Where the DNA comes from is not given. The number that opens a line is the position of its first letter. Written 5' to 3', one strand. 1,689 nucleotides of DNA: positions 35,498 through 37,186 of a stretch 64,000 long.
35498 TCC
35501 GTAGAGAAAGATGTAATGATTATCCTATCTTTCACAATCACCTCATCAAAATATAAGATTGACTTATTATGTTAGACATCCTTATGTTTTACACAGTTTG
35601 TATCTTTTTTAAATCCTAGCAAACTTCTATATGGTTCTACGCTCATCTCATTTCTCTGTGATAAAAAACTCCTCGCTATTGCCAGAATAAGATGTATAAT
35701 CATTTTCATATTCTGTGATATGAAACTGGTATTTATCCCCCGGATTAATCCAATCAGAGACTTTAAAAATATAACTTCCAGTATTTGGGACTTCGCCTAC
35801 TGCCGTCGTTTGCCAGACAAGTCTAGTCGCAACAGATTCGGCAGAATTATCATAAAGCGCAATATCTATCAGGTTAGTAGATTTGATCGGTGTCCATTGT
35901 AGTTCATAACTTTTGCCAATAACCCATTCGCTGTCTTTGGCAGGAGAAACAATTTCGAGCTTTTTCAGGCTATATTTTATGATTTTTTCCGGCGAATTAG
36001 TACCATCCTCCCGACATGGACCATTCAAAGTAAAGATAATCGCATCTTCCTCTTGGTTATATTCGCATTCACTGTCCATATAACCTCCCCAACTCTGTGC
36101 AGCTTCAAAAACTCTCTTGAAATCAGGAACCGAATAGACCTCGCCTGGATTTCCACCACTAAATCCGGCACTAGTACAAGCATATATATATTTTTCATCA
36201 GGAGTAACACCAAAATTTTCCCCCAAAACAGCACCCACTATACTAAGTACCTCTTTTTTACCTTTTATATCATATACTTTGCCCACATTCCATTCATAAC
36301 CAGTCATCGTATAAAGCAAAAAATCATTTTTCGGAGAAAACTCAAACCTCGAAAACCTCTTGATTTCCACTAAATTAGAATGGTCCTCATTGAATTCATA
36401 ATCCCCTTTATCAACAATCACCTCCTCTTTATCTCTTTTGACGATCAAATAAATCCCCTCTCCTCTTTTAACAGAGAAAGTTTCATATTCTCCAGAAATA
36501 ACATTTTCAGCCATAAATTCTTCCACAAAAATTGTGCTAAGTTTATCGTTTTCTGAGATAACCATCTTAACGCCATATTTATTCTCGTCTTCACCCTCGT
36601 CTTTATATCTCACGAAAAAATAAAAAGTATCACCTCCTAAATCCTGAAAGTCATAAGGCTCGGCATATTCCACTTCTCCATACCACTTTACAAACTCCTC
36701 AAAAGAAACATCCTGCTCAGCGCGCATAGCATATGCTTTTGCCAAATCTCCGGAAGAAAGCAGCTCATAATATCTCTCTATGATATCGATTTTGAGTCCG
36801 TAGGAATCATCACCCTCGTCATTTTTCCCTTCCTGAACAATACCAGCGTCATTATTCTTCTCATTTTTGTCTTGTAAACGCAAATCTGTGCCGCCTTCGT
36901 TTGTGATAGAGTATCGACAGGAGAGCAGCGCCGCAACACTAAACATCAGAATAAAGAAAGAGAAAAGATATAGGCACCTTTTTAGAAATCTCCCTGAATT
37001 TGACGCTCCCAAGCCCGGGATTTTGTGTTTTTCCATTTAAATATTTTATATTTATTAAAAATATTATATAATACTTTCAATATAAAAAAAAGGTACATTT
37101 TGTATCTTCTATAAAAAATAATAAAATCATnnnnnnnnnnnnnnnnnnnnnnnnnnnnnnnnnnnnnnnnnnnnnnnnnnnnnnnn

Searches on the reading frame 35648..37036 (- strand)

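Call 64: search_protein_families(library=pfam, proteins=[window:35648-37036:-], max_evalue=0.001)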
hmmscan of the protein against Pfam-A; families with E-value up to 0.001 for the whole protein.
window:35648-37036:- (462 aa): 1 family
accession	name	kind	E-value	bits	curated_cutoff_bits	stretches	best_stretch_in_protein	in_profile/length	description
PF10342.15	Kre9_KNH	-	2e-05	25.7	24.6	1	364-453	1-88/94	Kre9/KNH-like N-terminal Ig-like domain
